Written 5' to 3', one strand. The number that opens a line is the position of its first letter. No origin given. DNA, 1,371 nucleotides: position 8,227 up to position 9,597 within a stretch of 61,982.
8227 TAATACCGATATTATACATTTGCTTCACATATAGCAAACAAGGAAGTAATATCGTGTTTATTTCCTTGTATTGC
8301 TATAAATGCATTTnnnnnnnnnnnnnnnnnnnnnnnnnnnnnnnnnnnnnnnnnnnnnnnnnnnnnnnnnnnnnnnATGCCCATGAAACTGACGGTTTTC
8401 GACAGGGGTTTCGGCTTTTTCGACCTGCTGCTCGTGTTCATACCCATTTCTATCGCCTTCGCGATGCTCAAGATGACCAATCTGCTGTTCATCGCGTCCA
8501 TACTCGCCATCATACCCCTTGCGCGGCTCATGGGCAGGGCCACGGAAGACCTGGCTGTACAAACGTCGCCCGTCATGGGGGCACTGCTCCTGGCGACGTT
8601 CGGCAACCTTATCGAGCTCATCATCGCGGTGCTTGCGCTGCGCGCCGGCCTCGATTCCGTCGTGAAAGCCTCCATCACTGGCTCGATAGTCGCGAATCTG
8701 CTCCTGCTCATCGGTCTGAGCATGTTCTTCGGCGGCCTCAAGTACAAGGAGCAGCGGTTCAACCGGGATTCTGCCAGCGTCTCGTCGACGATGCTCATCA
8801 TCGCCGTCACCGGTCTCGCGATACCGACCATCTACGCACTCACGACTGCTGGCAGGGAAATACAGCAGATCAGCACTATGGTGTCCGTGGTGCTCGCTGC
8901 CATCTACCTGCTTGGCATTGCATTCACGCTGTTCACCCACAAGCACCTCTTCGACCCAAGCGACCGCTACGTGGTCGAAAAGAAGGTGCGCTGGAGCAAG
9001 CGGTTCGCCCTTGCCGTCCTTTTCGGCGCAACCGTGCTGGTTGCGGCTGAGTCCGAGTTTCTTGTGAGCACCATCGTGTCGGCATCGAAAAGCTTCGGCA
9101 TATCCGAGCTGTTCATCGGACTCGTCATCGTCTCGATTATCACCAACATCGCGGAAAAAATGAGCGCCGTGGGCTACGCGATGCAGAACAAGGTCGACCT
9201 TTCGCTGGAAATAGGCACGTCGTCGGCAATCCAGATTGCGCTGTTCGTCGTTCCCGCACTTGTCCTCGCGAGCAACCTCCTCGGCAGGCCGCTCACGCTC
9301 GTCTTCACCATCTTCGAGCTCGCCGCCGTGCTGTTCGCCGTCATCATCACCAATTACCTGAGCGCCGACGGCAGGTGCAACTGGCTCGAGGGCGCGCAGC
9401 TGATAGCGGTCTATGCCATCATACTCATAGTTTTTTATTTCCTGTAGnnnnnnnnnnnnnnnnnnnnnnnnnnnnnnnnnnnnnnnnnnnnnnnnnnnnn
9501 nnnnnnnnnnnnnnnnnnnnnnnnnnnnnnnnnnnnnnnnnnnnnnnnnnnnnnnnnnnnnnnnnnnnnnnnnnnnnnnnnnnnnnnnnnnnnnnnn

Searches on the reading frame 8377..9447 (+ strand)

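Call 32: search_protein_families(library=pfam, proteins=[window:8377-9447:+], max_evalue=0.001)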
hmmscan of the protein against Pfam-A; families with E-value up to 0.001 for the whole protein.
window:8377-9447:+ (356 aa): 1 family
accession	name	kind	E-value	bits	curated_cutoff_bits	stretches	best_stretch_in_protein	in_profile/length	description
PF01699.29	Na_Ca_ex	-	4.1e-39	134.4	24.9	2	211-354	2-150/151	Sodium/calcium exchanger protein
